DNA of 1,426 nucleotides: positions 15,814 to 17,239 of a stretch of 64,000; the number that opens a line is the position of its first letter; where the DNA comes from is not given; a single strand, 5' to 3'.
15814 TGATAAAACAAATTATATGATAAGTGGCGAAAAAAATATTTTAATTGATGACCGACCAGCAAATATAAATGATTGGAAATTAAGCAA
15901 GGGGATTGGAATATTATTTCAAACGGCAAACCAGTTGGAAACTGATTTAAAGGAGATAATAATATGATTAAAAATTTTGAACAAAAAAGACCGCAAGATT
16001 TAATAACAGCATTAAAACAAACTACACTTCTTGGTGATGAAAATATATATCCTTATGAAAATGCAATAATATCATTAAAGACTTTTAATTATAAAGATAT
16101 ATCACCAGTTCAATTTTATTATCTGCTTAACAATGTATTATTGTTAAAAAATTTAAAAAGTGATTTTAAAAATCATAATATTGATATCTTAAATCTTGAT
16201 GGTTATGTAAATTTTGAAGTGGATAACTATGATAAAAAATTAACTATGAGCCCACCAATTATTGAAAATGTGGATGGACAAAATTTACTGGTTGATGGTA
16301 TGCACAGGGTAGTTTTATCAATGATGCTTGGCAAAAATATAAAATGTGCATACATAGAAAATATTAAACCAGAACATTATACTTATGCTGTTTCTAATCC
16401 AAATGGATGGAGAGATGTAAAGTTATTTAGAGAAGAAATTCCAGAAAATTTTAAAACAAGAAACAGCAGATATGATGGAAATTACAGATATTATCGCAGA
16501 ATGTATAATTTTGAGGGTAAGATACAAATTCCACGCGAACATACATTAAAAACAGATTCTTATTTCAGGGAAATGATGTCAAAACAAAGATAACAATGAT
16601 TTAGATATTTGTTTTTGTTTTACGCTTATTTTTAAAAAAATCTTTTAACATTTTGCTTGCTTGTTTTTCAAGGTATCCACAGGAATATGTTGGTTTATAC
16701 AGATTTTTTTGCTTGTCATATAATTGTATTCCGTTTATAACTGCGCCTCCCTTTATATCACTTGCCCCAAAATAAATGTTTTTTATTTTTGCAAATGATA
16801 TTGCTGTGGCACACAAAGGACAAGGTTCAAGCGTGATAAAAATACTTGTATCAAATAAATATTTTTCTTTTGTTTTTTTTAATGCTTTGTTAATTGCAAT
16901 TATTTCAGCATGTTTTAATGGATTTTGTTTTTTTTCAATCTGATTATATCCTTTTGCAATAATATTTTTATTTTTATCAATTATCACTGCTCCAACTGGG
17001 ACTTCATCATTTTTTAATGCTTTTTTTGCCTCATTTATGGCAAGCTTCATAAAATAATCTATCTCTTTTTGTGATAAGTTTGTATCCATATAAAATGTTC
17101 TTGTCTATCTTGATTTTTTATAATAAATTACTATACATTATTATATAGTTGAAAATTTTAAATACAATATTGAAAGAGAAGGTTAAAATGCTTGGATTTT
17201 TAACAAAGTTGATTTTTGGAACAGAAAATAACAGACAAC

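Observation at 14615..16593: comF followed by a HAD 5'-deoxynucleotidase-like gene and a ParB/Srx-like nuclease-domain gene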

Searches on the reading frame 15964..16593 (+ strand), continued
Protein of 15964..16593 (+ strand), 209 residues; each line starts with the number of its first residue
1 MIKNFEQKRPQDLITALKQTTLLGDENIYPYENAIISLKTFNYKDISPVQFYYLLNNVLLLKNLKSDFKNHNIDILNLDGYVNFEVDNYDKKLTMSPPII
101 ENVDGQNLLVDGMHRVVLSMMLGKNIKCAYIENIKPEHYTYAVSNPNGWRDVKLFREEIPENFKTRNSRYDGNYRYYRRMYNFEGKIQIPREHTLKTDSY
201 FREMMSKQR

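Call 40: fold_search(model_id=the predicted structure, library=pdb)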
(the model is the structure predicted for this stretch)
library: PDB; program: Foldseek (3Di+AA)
matches with E <= 10: 94; with E <= 0.001: 0
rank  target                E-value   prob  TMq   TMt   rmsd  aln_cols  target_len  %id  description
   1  7ol9_B                3.1e-03  0.99  0.27  0.28   3.7       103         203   16  Crystal structure of C-terminally truncated Bacillus subtilis nucleoid occlusion protein (Noc) complexed to the Noc-bi (released 2022-03-09)
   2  2hwj_C                4.8e-03  0.96  0.29  0.31   9.2       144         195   12  Crystal structure of protein Atu1540 from Agrobacterium tumefaciens (released 2006-08-29)
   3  1vk1                  6.2e-03  0.99  0.27  0.25   4.2        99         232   15  Conserved hypothetical protein from Pyrococcus furiosus Pfu-392566-001 (released 2004-08-10)
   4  2hwj_A                6.6e-03  0.98  0.28  0.29  11.4       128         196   11  Crystal structure of protein Atu1540 from Agrobacterium tumefaciens (released 2006-08-29)
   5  5k5d_B                7.1e-03  0.99  0.27  0.23   6.0       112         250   10  Structure of the C2221 form of Pnob8-like ParB-N domain (released 2016-06-15)
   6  5x0k                  7.5e-03  0.99  0.27  0.24   4.1        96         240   19  Free serine kinase (E30Q mutant) in complex with AMP (released 2017-04-12)
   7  7nfu_B                8.0e-03  0.97  0.26  0.26   5.4       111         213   13  Crystal structure of C-terminally truncated Geobacillus thermoleovorans nucleoid occlusion protein Noc (released 2021-02-17)
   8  7ng0                  8.5e-03  0.99  0.28  0.29   3.6       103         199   14  Crystal structure of N- and C-terminally truncated Geobacillus thermoleovorans nucleoid occlusion protein Noc (released 2021-02-17)
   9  5x0b                  8.5e-03  0.98  0.27  0.23   4.2        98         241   16  Free serine kinase in complex with AMP (released 2017-04-12)
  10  7nfu_A                9.1e-03  0.97  0.25  0.24   5.2       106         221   13  Crystal structure of C-terminally truncated Geobacillus thermoleovorans nucleoid occlusion protein Noc (released 2021-02-17)
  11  5k5d_C                9.1e-03  0.96  0.26  0.22   6.6       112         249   11  Structure of the C2221 form of Pnob8-like ParB-N domain (released 2016-06-15)
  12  5uje                  9.7e-03  0.98  0.27  0.24   4.1       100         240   18  SbnI with C-terminal truncation from Staphylococcus aureus (released 2018-01-24)
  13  5k5d_A                9.7e-03  0.97  0.26  0.22   6.0       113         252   10  Structure of the C2221 form of Pnob8-like ParB-N domain (released 2016-06-15)
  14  6sdk_B                1.1e-02  0.98  0.29  0.30   3.9       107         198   14  Crystal structure of bacterial ParB dimer bound to CDP (released 2019-10-23)
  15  5x0j                  1.2e-02  0.99  0.27  0.24   4.1        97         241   18  Free serine kinase (E30Q mutant) in complex with phosphoserine and AMP (released 2017-04-12)
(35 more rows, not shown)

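Call 45: find_related_loci(query=A3, collection=viral_contigs, flank=5000)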
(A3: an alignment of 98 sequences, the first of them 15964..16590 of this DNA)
Query A3 (209 aa) in viral_contigs; peptide patterns used: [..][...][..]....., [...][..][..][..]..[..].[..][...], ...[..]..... (x = any residue, [..] = any of these).
81 stretches matched a pattern; 6 encode a relative of the query (tblastn E <= 1e-3); 6 distinct loci.
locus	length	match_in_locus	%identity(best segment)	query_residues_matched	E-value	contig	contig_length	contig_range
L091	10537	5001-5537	33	2-178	4e-25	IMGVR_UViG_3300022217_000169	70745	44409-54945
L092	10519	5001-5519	34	2-178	1e-20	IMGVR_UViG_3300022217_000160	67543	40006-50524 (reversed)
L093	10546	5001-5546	32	4-163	5e-20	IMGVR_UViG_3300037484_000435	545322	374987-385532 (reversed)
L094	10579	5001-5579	31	3-178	3e-19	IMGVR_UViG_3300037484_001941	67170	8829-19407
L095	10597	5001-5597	27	11-182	7e-18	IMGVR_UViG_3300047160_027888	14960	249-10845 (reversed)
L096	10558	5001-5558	29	13-178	4e-16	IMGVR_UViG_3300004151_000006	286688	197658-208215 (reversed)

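Call 57: search_solved_structures(query=A3, max_evalue=10, show_alignments=3)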
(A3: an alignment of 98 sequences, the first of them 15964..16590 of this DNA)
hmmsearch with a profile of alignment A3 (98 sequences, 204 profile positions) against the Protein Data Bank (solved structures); distinct sequences matched with E-value up to 10: 2.
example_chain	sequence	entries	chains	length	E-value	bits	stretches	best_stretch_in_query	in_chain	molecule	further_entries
3t97_C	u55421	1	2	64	0.46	13.4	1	56-111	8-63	Nuclear pore glycoprotein p62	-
8ijy_A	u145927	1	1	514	0.56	13.2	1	12-86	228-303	Deoxyribodipyrimidine photolyase-related protein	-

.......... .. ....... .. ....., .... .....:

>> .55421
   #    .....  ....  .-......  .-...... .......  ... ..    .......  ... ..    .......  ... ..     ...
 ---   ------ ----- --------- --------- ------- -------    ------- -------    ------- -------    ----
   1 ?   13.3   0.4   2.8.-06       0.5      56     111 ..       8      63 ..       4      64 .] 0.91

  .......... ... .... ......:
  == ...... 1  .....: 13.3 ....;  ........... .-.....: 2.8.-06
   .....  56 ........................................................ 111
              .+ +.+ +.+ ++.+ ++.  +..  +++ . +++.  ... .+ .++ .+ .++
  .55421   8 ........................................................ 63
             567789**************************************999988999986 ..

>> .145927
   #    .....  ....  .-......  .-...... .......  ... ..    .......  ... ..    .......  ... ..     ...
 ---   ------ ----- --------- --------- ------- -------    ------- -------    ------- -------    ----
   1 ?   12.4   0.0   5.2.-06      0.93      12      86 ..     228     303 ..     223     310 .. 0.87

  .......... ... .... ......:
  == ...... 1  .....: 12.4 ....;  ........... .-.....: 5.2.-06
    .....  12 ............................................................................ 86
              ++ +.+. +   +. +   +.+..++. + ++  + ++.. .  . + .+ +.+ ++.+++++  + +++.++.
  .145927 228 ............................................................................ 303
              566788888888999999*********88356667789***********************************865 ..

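Call 68: fold_search(model_id=the predicted structure, library=viral)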
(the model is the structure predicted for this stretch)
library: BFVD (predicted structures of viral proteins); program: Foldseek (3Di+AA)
matches with E <= 10: 283; with E <= 0.001: 2
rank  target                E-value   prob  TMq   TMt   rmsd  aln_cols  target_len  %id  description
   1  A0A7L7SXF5            2.2e-04  1.00  0.28  0.19   8.2       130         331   12  (no name in the UniProt tables at hand)
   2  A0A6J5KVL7            3.4e-04  1.00  0.31  0.26   4.0       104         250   17  ParB/Sulfiredoxin [uncultured Caudovirales phage]
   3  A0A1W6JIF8            1.4e-03  1.00  0.27  0.32   5.5       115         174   13  ParB-like nuclease domain containing protein [Lactococcus phage AM6]
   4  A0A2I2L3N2            1.5e-03  1.00  0.28  0.22   5.6       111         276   14  ParB/Sulfiredoxin [Orpheovirus IHUMI-LCC2]
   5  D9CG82                1.7e-03  1.00  0.26  0.22   3.9       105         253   15  (no name in the UniProt tables at hand)
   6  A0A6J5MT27            2.4e-03  1.00  0.29  0.23   4.8       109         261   16  ParB/Sulfiredoxin [uncultured Caudovirales phage]
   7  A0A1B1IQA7            2.7e-03  1.00  0.29  0.19   2.7       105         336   11  (no name in the UniProt tables at hand)
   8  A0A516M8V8            2.7e-03  0.99  0.27  0.22   5.3       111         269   17  (no name in the UniProt tables at hand)
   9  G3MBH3                2.7e-03  0.97  0.24  0.37   8.6       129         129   18  Gp111 [Bacillus phage G]
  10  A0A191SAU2            2.7e-03  0.96  0.27  0.15   8.0       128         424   12  (no name in the UniProt tables at hand)
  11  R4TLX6                3.5e-03  1.00  0.30  0.06   4.5       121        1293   13  (no name in the UniProt tables at hand)
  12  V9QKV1                3.5e-03  1.00  0.31  0.28   3.7       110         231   12  (no name in the UniProt tables at hand)
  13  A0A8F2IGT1            3.5e-03  0.99  0.28  0.23   5.3       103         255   13  (no name in the UniProt tables at hand)
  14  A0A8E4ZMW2            3.7e-03  1.00  0.31  0.63  10.0       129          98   15  ParB/Sulfiredoxin domain-containing protein [Tenacibaculum phage Gundel_1]
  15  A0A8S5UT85            4.0e-03  1.00  0.30  0.15   3.6       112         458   11  Chromosome partitioning protein [Siphoviridae sp. ct4fm14]
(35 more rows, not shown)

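Call 92: search_protein_families(library=pfam, proteins=[P0164, P0197, P0153, P0201, P0169], max_evalue=0.1)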
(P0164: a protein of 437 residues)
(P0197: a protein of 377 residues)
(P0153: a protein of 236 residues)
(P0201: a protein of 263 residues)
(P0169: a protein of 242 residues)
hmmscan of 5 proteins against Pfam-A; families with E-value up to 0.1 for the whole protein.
P0164 (437 aa): 1 family
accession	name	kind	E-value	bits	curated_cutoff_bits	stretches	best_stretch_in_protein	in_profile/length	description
PF24392.2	Parb-CE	-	2.1e-14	54.2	23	1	14-152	2-145/147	ParB CE domain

P0197 (377 aa): 2 families
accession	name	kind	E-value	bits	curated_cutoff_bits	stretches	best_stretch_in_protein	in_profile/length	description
PF24392.2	Parb-CE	-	2.4e-34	118.9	23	1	13-177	1-147/147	ParB CE domain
PF25025.1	EF-Ts_N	-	0.00014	22.2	33.2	1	332-372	12-53/60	Elongation factor Ts, mitochondrial, N-terminal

P0153 (236 aa): 1 family
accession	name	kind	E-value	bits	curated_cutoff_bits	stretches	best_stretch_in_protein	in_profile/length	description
PF24392.2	Parb-CE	-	0.025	15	23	1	112-175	77-146/147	ParB CE domain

P0201 (263 aa): 1 family
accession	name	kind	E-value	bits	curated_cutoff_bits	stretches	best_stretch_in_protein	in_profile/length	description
PF24392.2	Parb-CE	-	5.6e-26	91.7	23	1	84-224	4-146/147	ParB CE domain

P0169 (242 aa): 1 family
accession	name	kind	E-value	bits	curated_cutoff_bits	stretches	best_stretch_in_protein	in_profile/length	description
PF24392.2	Parb-CE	-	6.2e-27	94.8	23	1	70-200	11-147/147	ParB CE domain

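Call 94: search_protein_families(library=pfam, proteins=[L044:4739-5926:-, L044:6613-7569:+], max_evalue=0.01)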
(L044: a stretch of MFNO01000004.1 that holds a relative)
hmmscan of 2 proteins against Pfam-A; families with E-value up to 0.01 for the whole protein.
L044:4739-5926:- (395 aa): 4 families
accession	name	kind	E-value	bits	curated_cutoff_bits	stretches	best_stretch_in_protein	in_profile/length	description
PF06941.18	NT5C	-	1.9e-28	100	24.8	1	216-393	1-171/180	5' nucleotidase, deoxy (Pyrimidine), cytosolic type C protein (NT5C)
PF02223.23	Thymidylate_kin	-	4.6e-08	33.4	27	1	9-152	1-149/185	Thymidylate kinase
PF00702.32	Hydrolase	-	0.00048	21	26.4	0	217-303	2-117/191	haloacid dehalogenase-like hydrolase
PF13419.12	HAD_2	-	0.0026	18.3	23.8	0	219-315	1-110/178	Haloacid dehalogenase-like hydrolase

L044:6613-7569:+ (318 aa): 2 families
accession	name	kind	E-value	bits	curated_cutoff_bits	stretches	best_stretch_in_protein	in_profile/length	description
PF02739.22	5_3_exonuc_N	-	7.6e-54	182.3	34.3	1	3-172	1-164/164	5'-3' exonuclease, N-terminal resolvase-like domain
PF01367.25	5_3_exonuc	-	1.5e-32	112.4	40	1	173-265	1-94/97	5'-3' exonuclease, C-terminal SAM fold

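Call 95: search_protein_families(library=ncbifam, proteins=[L044:4739-5926:-], max_evalue=0.01)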
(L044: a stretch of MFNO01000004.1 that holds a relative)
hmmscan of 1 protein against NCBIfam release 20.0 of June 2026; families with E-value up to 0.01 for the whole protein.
L044:4739-5926:- (395 aa): 1 family
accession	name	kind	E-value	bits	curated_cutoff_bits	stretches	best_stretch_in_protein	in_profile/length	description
TIGR00041.1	DTMP_kinase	equivalog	3.3e-11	43.3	83.25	1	1-145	1-151/196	dTMP kinase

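Call 98: find_related_loci(query=A6, collection=metagenome_contigs, flank=5000)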
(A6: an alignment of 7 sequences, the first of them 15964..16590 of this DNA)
Query A6 (209 aa) in metagenome_contigs; peptide patterns used: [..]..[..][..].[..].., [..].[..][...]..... (x = any residue, [..] = any of these).
97 stretches matched a pattern; 2 encode a relative of the query (tblastn E <= 1e-3); 2 distinct loci.
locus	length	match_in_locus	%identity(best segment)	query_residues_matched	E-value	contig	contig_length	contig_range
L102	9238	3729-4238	35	13-178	3e-22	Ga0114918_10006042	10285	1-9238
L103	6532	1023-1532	35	13-178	3e-22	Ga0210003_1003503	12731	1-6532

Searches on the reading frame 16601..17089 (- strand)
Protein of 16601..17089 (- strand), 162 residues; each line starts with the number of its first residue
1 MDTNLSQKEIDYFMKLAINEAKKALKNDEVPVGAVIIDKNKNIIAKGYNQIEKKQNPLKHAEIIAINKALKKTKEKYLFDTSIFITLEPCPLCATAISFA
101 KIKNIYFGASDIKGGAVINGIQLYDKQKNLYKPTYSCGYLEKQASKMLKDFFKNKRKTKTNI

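Call 3: search_protein_families(library=pfam, proteins=[window:16601-17089:-], max_evalue=1)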
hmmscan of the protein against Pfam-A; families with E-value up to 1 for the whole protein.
window:16601-17089:- (162 aa): 10 families
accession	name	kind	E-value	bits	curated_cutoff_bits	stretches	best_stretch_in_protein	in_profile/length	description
PF14437.12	MafB19-deam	-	2.3e-32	112.3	27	1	12-156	5-142/142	MafB19-like deaminase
PF00383.29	dCMP_cyt_deam_1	-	7.8e-28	96.8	25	1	9-108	3-101/102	Cytidine and deoxycytidylate deaminase zinc-binding region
PF14439.12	Bd3614-deam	-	6.1e-05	23.4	38.5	1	30-98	8-75/113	Bd3614-like deaminase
PF18750.7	SNAD4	-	0.0001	22.8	27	1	41-98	17-72/130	Secreted Novel AID/APOBEC-like Deaminase 4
PF18772.7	APOBEC2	-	0.00044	20.7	26.8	1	44-98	38-90/175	APOBEC2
PF18771.7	APOBEC3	-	0.0034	18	27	1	54-100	26-74/137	APOBEC3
PF18782.7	NAD2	-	0.014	16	27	1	44-98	40-95/179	Novel AID APOBEC clade 2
PF18778.7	NAD1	-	0.015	15.8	27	1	39-97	33-90/175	Novel AID APOBEC clade 1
PF09930.14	DUF2162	-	0.031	14.1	34.4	1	72-100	87-115/223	Predicted transporter (DUF2162)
PF18774.7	APOBEC4_like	-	0.06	13.8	26.7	1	49-105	22-82/131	APOBEC4-like -AID/APOBEC-deaminase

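Call 56: search_protein_families(library=ncbifam, proteins=[window:16601-17089:-], max_evalue=0.001)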
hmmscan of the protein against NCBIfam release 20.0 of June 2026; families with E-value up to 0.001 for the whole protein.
window:16601-17089:- (162 aa): 5 families
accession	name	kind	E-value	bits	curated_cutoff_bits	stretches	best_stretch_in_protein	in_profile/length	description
NF008113.2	PRK10860.1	equivalog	4.8e-34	117.6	150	1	9-159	6-155/165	tRNA adenosine(34) deaminase TadA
TIGR00326.1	eubact_ribD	equivalog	4.3e-14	52.5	156.35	1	14-157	1-138/343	bifunctional diaminohydroxyphosphoribosylaminopyrimidine deaminase/5-amino-6-(5-phosphoribosylamino)uracil reductase RibD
NF041025.1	antiphage_deaminase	equivalog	1.1e-07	31.1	400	1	60-107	339-385/437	anti-phage dCTP deaminase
TIGR02571.1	ComEB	equivalog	4.9e-05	23.3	219.45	0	60-113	69-119/151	ComE operon protein 2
NF008052.0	PRK10786.1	equivalog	0.00037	19.3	500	1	12-156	5-143/367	bifunctional diaminohydroxyphosphoribosylaminopyrimidine deaminase/5-amino-6-(5-phosphoribosylamino)uracil reductase RibD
